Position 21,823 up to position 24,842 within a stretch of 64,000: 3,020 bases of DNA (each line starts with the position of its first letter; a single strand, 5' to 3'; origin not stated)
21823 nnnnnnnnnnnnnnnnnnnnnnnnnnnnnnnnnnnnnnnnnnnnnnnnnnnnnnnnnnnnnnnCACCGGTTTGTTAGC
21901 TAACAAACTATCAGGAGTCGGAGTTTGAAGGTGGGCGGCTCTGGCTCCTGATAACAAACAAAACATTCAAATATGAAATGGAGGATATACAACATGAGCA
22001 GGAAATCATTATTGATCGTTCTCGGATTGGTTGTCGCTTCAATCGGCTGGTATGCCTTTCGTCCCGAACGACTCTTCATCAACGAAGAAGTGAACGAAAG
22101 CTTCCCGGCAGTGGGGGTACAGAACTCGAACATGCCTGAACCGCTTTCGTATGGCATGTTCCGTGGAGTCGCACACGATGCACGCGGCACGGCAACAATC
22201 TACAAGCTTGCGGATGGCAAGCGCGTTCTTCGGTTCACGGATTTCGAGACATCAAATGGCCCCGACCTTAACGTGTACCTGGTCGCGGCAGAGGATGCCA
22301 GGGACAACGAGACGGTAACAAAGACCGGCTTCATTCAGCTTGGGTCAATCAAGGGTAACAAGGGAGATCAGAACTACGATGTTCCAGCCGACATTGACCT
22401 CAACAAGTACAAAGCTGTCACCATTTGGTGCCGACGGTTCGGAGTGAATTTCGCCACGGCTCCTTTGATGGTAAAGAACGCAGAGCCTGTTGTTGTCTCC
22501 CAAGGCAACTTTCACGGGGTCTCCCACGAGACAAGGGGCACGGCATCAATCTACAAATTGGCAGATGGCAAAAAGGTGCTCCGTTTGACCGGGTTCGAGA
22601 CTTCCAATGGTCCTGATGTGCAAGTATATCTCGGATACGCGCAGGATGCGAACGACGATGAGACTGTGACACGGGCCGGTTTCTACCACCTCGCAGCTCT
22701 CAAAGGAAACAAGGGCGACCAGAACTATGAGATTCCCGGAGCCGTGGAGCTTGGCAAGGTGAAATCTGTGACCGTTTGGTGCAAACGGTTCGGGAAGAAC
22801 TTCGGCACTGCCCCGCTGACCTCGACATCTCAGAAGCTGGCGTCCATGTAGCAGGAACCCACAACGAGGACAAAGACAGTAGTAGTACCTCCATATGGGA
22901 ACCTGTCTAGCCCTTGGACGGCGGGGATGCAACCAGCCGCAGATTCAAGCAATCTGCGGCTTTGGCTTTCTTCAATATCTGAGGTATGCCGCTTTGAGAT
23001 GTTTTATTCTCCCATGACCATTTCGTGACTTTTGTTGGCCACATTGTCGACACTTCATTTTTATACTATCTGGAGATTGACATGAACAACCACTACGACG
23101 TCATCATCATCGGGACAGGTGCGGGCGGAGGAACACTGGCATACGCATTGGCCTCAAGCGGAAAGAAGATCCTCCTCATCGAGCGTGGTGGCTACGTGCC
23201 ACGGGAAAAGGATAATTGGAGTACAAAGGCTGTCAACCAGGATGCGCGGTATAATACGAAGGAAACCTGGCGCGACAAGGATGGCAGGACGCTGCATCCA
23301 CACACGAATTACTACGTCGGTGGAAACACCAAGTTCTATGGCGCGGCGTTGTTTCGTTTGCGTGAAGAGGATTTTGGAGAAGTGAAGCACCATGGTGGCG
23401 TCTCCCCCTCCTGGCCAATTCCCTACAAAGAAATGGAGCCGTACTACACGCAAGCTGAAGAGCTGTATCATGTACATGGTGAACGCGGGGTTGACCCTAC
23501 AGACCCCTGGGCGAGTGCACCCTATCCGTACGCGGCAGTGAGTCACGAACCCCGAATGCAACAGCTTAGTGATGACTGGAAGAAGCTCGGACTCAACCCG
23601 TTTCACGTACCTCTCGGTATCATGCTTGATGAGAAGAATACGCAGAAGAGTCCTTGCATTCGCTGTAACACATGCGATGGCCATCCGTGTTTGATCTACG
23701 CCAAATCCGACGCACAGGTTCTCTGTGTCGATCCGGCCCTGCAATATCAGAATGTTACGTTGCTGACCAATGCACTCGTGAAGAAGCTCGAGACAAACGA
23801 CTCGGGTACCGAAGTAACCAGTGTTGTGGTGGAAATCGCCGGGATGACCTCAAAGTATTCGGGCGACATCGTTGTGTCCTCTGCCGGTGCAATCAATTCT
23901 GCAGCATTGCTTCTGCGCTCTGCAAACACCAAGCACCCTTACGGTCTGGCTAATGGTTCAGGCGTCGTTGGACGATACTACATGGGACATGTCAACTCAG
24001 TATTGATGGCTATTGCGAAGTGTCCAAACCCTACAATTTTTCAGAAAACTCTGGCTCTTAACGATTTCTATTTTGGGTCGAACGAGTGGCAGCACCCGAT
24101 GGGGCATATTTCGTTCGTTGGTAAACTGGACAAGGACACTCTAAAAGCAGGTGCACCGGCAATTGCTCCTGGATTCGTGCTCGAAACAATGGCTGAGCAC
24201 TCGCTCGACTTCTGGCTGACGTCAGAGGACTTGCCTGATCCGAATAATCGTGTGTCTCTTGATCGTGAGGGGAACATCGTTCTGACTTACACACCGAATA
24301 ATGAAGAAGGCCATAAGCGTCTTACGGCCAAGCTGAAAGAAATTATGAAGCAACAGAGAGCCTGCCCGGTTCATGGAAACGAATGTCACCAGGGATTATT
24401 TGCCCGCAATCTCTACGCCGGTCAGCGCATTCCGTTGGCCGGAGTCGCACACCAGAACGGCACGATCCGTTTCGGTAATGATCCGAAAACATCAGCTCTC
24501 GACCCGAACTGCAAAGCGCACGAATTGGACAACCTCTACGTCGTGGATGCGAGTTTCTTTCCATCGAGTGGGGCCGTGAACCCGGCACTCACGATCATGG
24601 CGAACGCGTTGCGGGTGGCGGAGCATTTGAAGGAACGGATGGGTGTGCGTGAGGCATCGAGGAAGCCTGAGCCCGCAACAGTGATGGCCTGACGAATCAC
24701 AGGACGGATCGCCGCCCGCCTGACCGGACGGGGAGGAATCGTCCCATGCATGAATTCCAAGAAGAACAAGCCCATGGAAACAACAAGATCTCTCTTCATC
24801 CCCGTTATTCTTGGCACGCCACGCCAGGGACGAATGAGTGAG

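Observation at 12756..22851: Ten-kb island of exported redox/repair proteins: GlcG-cupin, SMP-30 lactonase-like propellers, DM13 domains, outer-membrane barrels, MsrA/MsrB, NDH-2, spondin_N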

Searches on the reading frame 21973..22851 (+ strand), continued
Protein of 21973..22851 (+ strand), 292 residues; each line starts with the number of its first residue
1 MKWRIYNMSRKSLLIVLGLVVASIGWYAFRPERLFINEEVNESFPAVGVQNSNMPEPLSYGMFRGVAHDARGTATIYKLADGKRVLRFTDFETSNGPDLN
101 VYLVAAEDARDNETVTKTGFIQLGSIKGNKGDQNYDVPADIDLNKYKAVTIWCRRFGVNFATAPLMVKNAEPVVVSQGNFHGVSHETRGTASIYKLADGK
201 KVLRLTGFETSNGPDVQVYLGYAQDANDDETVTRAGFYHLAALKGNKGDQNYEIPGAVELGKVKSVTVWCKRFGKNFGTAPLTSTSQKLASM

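Call 24: search_solved_structures(query=window:21994-22851:+, max_evalue=1)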
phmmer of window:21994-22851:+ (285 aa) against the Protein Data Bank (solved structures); distinct sequences matched with E-value up to 1: 0.

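Call 55: predict_structure(alignment_id=A3)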
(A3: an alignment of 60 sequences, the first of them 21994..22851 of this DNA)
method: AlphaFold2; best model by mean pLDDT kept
length: 285 residues; sequences in the alignment: 60
mean_pLDDT: 86.5   pTM: 0.52
mean pLDDT of the five models: 86.5, 85.0, 84.5, 84.2, 83.5
residues with pLDDT >= 90: 168; 70-90: 88; 50-70: 17; < 50: 12
segments of 3 or more residues with pLDDT < 50: 41-45, 279-285
pLDDT, mean of each block of 10 residues (from residue 1): 85 89 71 81 58 91 92 88 86 93 89 92 93 88 92 90 74 94 89 89 88 95 93 95 92 93 93 79 28
secondary structure, 60 per line:
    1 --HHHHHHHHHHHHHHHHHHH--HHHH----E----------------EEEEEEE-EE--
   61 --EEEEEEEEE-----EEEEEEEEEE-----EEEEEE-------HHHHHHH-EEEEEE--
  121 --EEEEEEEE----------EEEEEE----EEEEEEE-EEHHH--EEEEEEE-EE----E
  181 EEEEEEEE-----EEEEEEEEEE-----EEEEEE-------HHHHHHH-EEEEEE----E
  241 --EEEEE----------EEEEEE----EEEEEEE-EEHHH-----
elements in order: H3-21 H24-27 E49-55 E63-71 E77-86 E92-97 H105-111 E113-118 E123-130 E141-146 E151-157 E166-172 E180-188 E194-203 E209-214 H222-228 E230-235 E243-247 E258-263 E268-274

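Call 96: fold_search(model_id=the predicted structure, library=pdb)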
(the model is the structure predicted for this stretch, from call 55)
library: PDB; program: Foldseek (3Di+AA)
matches with E <= 10: 593; with E <= 0.001: 0
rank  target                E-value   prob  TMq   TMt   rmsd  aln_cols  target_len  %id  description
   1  7a0t_A                1.3e-03  0.60  0.18  0.16  22.8       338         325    9  Crystal structure of kievitone hydratase from Nectria haematococca (P21 SG) (released 2021-08-18)
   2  7a0t_B                5.7e-03  0.30  0.16  0.15  23.4       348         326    9  Crystal structure of kievitone hydratase from Nectria haematococca (P21 SG) (released 2021-08-18)
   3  7a0q_A                1.0e-02  0.21  0.16  0.14  23.2       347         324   10  Crystal structure of kievitone hydratase from Nectria haematococca (C2 SG) (released 2021-08-18)
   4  5ndx                  1.2e-02  0.51  0.19  0.10  21.9       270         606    9  The bacterial orthologue of Human a-L-iduronidase does not need N-glycan post-translational modifications to be catalyti (released 2018-07-11)
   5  4n3t                  5.3e-02  1.00  0.29  0.50   7.6       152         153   10  Candida albicans Superoxide Dismutase 5 (SOD5), Cu(I) (released 2014-04-09)
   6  5kbl                  6.2e-02  1.00  0.30  0.51   4.4       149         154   17  Candida Albicans Superoxide Dismutase 5 (SOD5), E110Q Mutant (released 2016-08-24)
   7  5kbk                  6.2e-02  0.99  0.26  0.45   8.2       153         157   10  Candida Albicans Superoxide Dismutase 5 (SOD5), E110A Mutant (released 2016-08-24)
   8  5cu9                  7.6e-02  1.00  0.28  0.49   8.2       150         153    9  CANDIDA ALBICANS SUPEROXIDE DISMUTASE 5 (SOD5), APO (released 2016-07-27)
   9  2c4i                  7.6e-02  0.13  0.17  0.19  21.0       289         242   12  Crystal structure of engineered avidin (released 2006-07-05)
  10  7b4p_CCC              9.3e-02  0.97  0.27  0.47   6.0       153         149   11  A Bacteroidetes bacterium CuZn-superoxide dismutase with CuZn metalation (released 2021-06-02)
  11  5kbm                  9.8e-02  0.98  0.26  0.48   7.8       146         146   15  Candida Albicans Superoxide Dismutase 5 (SOD5), D113N Mutant (released 2016-08-24)
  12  7b4o_AAA              1.1e-01  0.97  0.28  0.48   5.6       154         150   10  A Bacteroidetes bacterium CuZn-superoxide dismutase with ZnZn metalation (released 2021-06-02)
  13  3wiq_A                1.4e-01  0.05  0.09  0.05  22.6       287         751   10  Crystal structure of kojibiose phosphorylase complexed with kojibiose (released 2014-02-05)
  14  2c78                  1.5e-01  0.11  0.14  0.10  15.3       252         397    8  EF-Tu complexed with a GTP analog and the antibiotic pulvomycin (released 2006-03-16)
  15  3hog                  1.9e-01  0.92  0.26  0.51   6.5       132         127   14  Metal-free Tomato Chloroplast Superoxide Dismutase (released 2010-06-23)
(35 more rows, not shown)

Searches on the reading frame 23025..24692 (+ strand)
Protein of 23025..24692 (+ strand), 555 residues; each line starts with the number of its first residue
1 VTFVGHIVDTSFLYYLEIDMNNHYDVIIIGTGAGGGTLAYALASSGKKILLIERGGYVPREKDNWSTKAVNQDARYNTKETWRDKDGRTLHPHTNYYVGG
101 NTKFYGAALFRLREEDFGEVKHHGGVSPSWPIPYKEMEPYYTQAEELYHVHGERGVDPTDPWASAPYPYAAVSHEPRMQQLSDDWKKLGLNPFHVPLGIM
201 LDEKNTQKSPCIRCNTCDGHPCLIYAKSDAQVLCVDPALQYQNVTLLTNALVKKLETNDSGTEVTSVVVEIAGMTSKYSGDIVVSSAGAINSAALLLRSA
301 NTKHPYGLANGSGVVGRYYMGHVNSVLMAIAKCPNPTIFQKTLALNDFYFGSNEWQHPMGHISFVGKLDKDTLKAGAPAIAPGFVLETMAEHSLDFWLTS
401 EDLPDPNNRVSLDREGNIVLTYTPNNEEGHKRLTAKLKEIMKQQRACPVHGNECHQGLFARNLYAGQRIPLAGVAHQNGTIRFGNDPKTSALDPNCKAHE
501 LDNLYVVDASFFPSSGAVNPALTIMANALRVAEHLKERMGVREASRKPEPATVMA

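Call 6: search_protein_families(library=pfam, proteins=[window:23025-24692:+], max_evalue=10)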
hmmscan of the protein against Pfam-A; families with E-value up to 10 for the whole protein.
window:23025-24692:+ (555 aa): 15 families
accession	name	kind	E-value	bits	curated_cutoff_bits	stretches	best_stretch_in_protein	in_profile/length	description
PF05199.19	GMC_oxred_C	-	4.6e-20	73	24.6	1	418-528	22-139/139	GMC oxidoreductase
PF07992.20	Pyr_redox_2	-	3.8e-07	30.3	26.1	2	24-77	1-54/291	Pyridine nucleotide-disulphide oxidoreductase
PF00732.25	GMC_oxred_N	-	3.9e-07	30.6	23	1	203-305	106-206/218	GMC oxidoreductase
PF01266.30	DAO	-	5.6e-07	29.8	27.9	1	25-115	1-58/353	FAD dependent oxidoreductase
PF00890.30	FAD_binding_2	-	1.5e-06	28.1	20.4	1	25-57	1-33/414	FAD binding domain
PF12831.13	FAD_oxidored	-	9.7e-05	22.3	27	2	25-57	1-33/416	FAD dependent oxidoreductase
PF13450.12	NAD_binding_8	-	0.00012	22.7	21.9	1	28-56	1-29/68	NAD(P)-binding Rossmann-like domain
PF00996.24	GDI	-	0.00013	21.2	23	1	20-82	1-61/436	GDP dissociation inhibitor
PF00070.33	Pyr_redox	-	0.00033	21.6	22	2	26-70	2-46/82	Pyridine nucleotide-disulphide oxidoreductase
PF01946.23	Thi4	-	0.0026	17.5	26.2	1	21-54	15-49/235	Thi4 family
PF02558.23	ApbA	-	0.012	15.6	22.2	1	26-69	1-45/150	Ketopantoate reductase PanE/ApbA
PF05834.18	Lycopene_cycl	-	0.019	14.5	23.4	1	25-83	1-63/380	Lycopene cyclase protein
PF01494.25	FAD_binding_3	-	0.024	14.3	22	1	24-54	2-32/349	FAD binding domain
PF03486.20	HI0933_like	-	0.037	13.9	50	1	25-56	2-33/244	HI0933-like protein Rossmann domain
PF01134.28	GIDA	-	0.37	10.2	22.1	1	25-52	1-28/391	Glucose inhibited division protein A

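Call 23: search_solved_structures(query=window:23082-24692:+, max_evalue=0.001)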
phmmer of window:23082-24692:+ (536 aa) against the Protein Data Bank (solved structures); distinct sequences matched with E-value up to 0.001: 31.
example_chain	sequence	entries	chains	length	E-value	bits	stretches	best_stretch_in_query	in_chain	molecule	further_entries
6a2u_B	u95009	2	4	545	2e-32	115.9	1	5-519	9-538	Glucose dehydrogenase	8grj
8hdd_A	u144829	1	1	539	2.6e-32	115.5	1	5-519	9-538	Glucose dehydrogenase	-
8k6k_A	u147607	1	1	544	1.1e-28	103.5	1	79-516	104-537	Fructose dehydrogenase (N1146A) large subunit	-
8xcm_A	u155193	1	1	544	3e-28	102.1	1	79-516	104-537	Fructose dehydrogenase large subunit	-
7w2j_A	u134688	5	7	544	3.9e-28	101.7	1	79-516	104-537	Fructose dehydrogenase large subunit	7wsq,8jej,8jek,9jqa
8k6j_A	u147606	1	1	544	4.8e-28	101.4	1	79-516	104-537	Fructose dehydrogenase (H1147A) large subunit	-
8xcn_A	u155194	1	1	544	4.8e-27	98.1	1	79-516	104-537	Fructose dehydrogenase large subunit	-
3t37_A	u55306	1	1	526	1.7e-12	50.1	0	457-507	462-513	Probable dehydrogenase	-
4ha6_A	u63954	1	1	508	2.1e-12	49.8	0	457-507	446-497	Pyridoxine 4-oxidase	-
3nne_A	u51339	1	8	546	6.9e-10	41.5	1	208-518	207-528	Choline oxidase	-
2jbv_A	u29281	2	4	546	9.8e-10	41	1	208-518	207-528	CHOLINE OXIDASE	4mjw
3ljp_A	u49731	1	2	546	2.5e-09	39.7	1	208-518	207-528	Choline oxidase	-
4qi7_A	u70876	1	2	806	4.3e-09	38.8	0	459-512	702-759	Cellobiose dehydrogenase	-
9fl2_A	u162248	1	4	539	6.8e-09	38.2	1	455-516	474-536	pyranose oxidase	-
9ugm_A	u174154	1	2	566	6.9e-09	38.2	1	208-529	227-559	FAD containing choline oxidase mutant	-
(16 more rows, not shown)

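Call 54: search_solved_structures(query=window:23082-24692:+, max_evalue=1e-25, show_alignments=2)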
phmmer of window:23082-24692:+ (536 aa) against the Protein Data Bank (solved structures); distinct sequences matched with E-value up to 1e-25: 7.
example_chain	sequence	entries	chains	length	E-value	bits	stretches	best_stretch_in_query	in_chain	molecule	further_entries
6a2u_B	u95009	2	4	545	2e-32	115.9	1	5-519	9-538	Glucose dehydrogenase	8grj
8hdd_A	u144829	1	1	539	2.6e-32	115.5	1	5-519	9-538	Glucose dehydrogenase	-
8k6k_A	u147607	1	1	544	1.1e-28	103.5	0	79-516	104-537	Fructose dehydrogenase (N1146A) large subunit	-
8xcm_A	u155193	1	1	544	3e-28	102.1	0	79-516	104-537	Fructose dehydrogenase large subunit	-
7w2j_A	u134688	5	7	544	3.9e-28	101.7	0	79-516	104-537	Fructose dehydrogenase large subunit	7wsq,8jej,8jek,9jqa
8k6j_A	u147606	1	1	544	4.8e-28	101.4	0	79-516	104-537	Fructose dehydrogenase (H1147A) large subunit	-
8xcn_A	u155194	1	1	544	4.8e-27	98.1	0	79-516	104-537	Fructose dehydrogenase large subunit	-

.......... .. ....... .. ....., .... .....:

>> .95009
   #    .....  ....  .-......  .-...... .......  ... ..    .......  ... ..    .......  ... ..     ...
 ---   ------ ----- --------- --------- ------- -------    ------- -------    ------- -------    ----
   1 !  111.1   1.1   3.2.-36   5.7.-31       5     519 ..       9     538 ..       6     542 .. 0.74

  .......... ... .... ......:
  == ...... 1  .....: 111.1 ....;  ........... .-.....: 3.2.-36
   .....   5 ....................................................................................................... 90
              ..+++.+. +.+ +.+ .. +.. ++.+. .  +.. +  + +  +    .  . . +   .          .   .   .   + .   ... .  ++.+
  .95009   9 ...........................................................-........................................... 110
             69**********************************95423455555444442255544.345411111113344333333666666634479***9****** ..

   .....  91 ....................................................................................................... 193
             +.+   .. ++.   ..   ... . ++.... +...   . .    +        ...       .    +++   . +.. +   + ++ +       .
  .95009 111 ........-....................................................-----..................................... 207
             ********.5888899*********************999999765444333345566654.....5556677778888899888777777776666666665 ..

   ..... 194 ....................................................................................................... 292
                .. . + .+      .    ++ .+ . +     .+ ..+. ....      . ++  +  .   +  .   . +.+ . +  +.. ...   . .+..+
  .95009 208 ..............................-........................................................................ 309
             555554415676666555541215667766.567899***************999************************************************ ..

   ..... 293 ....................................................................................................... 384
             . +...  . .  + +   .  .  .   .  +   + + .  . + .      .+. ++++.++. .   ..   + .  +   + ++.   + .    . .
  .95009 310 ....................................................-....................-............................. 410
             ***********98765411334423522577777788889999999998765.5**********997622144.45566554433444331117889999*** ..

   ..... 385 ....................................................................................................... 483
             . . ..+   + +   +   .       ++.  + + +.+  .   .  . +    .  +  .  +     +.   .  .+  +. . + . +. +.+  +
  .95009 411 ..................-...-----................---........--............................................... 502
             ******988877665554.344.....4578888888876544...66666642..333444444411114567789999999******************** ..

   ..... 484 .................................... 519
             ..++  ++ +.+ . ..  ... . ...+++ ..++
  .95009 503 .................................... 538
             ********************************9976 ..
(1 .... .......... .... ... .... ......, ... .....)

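Call 93: find_homologous_proteins(query=window:23082-24692:+, max_evalue=1e-50)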
Query window:23082-24692:+ (536 aa): 8000 proteins with E <= 1e-50 among 8000 candidates; the best 120 are listed.
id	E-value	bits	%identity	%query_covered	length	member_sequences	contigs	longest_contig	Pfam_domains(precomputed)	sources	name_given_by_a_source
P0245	0.0e+0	1127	90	98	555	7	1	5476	PF01266.31,PF07992.21,PF05199.20,PF00732.26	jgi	jgi:choline dehydrogenase-like flavoprotein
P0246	0.0e+0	1094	85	100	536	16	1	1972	PF01266.31,PF00890.31,PF07992.21,PF05199.20,PF00732.26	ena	-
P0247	0.0e+0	1089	86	99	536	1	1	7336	PF01266.31,PF00890.31,PF07992.21,PF05199.20,PF00732.26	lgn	-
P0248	0.0e+0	1065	83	100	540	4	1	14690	PF01266.31,PF00890.31,PF07992.21,PF05199.20,PF00732.26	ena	-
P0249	0.0e+0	1064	84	97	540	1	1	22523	PF01266.31,PF00890.31,PF07992.21,PF05199.20,PF00732.26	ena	-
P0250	0.0e+0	1056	83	98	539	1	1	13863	PF01266.31,PF00890.31,PF07992.21,PF05199.20,PF00732.26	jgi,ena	-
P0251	0.0e+0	1039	82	98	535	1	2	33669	PF01266.31,PF00890.31,PF05199.20,PF00732.26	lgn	-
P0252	0.0e+0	1035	81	100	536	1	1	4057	PF01266.31,PF00890.31,PF07992.21,PF05199.20,PF00732.26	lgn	-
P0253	0.0e+0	1024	81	98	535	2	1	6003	PF01266.31,PF00890.31,PF07992.21,PF05199.20,PF00732.26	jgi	jgi:choline dehydrogenase-like flavoprotein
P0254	0.0e+0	1022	82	98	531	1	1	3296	PF01266.31,PF00890.31,PF07992.21,PF05199.20,PF00732.26,PF12831.14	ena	-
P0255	0.0e+0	1012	80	100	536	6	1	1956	PF01266.31,PF07992.21,PF05199.20,PF00732.26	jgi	jgi:choline dehydrogenase-like flavoprotein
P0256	6.0e-295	997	78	100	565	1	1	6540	PF01266.31,PF00890.31,PF07992.21,PF05199.20,PF00732.26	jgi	jgi:choline dehydrogenase-like flavoprotein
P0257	4.8e-293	991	79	97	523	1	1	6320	PF01266.31,PF05199.20,PF00732.26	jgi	jgi:choline dehydrogenase-like flavoprotein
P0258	1.1e-292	990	78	97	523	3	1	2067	PF01266.31,PF00890.31,PF07992.21,PF05199.20,PF00732.26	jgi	jgi:choline dehydrogenase-like flavoprotein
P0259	1.8e-292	989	78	97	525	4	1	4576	PF01266.31,PF07992.21,PF05199.20,PF00732.26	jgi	-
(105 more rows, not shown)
